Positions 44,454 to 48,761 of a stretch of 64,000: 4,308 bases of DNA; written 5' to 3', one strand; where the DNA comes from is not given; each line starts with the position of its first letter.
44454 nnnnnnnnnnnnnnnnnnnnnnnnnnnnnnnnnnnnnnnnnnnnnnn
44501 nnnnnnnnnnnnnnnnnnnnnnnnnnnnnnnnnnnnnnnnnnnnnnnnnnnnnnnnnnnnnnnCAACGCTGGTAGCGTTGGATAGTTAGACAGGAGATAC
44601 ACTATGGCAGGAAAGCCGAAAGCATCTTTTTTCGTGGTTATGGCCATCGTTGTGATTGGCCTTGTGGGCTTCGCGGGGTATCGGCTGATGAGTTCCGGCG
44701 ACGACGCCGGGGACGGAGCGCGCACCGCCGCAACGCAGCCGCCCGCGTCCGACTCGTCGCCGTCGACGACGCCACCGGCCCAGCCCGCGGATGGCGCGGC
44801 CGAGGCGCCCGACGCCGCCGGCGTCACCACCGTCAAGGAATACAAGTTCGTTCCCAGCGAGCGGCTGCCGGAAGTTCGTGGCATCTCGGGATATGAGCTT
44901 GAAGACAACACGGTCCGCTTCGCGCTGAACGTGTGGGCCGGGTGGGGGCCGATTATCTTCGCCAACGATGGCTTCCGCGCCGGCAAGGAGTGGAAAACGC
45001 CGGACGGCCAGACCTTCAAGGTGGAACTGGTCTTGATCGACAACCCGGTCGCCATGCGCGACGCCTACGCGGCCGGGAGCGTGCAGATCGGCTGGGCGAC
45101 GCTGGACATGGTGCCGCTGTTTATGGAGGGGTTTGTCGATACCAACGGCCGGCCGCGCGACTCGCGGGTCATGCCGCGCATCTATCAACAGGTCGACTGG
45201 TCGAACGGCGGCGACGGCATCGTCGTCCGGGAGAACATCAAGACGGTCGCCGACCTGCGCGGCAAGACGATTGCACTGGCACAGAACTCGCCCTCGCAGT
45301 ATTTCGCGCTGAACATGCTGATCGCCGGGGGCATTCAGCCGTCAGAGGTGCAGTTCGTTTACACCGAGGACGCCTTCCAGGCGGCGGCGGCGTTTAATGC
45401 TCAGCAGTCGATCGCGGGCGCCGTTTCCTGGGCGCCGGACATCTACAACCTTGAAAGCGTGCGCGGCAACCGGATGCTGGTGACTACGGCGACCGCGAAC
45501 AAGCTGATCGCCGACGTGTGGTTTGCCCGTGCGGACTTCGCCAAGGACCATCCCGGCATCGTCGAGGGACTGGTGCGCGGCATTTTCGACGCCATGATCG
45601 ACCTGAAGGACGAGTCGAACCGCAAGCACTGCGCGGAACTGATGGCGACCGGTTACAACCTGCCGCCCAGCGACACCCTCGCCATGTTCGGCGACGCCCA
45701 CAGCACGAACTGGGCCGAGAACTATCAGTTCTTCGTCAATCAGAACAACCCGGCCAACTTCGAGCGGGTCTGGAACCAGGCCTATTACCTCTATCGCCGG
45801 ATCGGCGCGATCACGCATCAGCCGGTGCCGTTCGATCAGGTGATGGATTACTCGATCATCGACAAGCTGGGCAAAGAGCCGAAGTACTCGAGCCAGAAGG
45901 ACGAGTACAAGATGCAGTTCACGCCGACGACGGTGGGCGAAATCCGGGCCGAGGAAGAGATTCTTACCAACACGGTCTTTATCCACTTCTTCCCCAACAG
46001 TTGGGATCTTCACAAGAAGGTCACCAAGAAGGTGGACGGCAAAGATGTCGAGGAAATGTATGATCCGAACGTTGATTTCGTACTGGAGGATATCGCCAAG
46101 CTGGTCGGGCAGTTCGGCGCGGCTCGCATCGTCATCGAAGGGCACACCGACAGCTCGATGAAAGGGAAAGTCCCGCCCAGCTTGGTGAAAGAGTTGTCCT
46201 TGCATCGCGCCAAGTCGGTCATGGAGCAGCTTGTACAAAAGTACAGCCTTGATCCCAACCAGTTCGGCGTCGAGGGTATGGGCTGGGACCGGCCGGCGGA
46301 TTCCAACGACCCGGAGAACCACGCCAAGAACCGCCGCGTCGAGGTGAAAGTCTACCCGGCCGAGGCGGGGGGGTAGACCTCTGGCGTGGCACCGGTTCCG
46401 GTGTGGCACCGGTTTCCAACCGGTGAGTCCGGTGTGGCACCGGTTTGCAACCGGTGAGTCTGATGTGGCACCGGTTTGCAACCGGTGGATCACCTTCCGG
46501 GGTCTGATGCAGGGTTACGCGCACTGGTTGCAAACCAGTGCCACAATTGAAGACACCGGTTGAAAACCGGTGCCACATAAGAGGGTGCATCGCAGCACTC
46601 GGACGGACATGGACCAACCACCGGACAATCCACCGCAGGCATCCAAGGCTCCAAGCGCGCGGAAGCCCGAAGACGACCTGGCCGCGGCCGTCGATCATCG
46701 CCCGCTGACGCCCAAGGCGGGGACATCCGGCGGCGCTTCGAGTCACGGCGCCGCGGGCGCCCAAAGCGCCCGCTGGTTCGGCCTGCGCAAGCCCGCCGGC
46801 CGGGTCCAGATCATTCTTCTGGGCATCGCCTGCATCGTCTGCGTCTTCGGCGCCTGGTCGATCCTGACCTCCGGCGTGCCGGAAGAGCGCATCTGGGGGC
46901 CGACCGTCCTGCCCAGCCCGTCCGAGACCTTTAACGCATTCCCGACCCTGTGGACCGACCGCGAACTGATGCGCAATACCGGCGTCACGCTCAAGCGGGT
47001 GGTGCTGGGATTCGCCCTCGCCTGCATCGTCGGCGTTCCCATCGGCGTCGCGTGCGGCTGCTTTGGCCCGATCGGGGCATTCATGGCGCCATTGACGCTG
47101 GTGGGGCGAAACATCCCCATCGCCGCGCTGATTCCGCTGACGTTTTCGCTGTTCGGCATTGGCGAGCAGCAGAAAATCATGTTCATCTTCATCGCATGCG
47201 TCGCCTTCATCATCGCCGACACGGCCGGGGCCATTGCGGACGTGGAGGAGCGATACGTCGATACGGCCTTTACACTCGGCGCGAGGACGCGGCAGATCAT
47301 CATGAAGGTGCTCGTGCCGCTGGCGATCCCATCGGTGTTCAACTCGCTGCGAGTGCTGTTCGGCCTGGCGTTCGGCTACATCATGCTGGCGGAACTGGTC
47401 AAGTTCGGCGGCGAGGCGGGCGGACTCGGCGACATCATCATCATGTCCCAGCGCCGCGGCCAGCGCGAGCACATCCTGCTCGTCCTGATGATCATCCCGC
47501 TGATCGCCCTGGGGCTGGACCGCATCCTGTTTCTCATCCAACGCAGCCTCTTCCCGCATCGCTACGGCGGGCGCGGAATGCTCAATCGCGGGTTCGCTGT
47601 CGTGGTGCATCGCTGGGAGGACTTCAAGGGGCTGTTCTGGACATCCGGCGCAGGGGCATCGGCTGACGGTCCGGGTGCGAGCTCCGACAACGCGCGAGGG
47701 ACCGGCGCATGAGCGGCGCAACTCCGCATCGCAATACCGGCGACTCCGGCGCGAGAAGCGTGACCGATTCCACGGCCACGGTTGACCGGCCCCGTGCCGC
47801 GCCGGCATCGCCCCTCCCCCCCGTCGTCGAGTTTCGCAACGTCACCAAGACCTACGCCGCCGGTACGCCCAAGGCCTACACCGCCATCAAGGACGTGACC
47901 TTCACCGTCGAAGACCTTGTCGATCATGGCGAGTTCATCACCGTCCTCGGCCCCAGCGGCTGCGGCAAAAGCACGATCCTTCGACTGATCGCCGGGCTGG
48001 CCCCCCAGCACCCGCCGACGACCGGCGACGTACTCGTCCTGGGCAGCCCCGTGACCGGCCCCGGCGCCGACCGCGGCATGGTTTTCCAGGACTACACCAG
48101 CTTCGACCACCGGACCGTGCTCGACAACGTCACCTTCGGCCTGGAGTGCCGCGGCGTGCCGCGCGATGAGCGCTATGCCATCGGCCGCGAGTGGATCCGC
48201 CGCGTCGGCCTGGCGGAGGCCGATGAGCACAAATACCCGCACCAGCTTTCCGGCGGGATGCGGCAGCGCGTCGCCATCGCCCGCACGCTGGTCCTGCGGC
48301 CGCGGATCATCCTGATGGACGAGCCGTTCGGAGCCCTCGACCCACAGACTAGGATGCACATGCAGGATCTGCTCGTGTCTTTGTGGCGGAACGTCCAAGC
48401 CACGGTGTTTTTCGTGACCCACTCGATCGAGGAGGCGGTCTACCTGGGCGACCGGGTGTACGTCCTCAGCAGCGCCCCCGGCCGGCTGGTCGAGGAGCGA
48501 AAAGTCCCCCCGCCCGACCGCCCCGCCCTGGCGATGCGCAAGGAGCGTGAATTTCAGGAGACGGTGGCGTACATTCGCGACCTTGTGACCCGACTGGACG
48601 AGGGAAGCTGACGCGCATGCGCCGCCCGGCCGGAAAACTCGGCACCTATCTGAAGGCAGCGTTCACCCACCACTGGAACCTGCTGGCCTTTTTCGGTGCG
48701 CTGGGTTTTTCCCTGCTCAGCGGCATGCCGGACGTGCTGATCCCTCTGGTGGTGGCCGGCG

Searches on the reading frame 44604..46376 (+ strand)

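Call 44: search_protein_families(library=pfam, proteins=[window:44604-46376:+], max_evalue=0.00001)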
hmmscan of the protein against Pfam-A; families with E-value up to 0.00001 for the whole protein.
window:44604-46376:+ (590 aa): 3 families
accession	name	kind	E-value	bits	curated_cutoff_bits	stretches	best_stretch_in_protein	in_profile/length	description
PF00691.25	OmpA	-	3.3e-11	43.8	27.2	1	491-576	14-97/98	OmpA family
PF09084.16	NMT1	-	2.5e-08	34.5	20.5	1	210-329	83-204/216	NMT1/THI5 like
PF12974.12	Phosphonate-bd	-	1.3e-07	31.7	27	1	209-351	92-234/242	ABC transporter, phosphonate, periplasmic substrate-binding protein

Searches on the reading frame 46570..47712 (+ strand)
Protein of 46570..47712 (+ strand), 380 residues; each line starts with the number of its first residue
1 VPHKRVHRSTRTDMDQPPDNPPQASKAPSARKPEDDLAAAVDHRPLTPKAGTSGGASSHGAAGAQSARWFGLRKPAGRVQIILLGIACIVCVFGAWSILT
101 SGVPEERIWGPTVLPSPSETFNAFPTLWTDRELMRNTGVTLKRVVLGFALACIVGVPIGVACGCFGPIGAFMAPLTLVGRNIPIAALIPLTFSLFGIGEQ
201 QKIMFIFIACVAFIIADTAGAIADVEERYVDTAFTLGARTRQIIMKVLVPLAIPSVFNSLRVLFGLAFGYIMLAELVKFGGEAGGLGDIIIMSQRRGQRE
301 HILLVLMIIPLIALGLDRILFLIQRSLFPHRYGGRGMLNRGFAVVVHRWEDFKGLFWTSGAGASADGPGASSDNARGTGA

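Call 76: search_protein_families(library=pfam, proteins=[window:46570-47712:+], max_evalue=0.00001)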
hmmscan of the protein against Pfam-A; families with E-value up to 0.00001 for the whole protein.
window:46570-47712:+ (380 aa): 1 family
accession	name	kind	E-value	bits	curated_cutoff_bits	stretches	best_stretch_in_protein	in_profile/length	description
PF00528.27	BPD_transp_1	-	4.7e-16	59.5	26.4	1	155-315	1-166/184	Binding-protein-dependent transport system inner membrane component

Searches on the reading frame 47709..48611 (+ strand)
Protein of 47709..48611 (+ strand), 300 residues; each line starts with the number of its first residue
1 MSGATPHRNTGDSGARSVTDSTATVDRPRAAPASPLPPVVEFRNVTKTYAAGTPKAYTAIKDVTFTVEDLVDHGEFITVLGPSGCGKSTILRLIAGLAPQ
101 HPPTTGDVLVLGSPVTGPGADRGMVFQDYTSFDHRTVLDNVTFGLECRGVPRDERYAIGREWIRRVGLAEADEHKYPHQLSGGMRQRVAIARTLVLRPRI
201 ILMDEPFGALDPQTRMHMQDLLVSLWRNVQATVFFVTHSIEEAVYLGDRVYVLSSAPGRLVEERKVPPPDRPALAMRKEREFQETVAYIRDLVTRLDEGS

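Call 76: search_protein_families(library=pfam, proteins=[window:47709-48611:+], max_evalue=0.00001)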
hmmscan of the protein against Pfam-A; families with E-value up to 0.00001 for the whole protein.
window:47709-48611:+ (300 aa): 2 families
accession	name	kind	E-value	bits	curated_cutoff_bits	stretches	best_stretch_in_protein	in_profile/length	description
PF00005.33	ABC_tran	-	9e-27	94.8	25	1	71-207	8-136/137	ABC transporter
PF13304.12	AAA_21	-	3.6e-06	27.7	27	0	177-241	235-301/304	AAA domain, putative AbiEii toxin, Type IV TA system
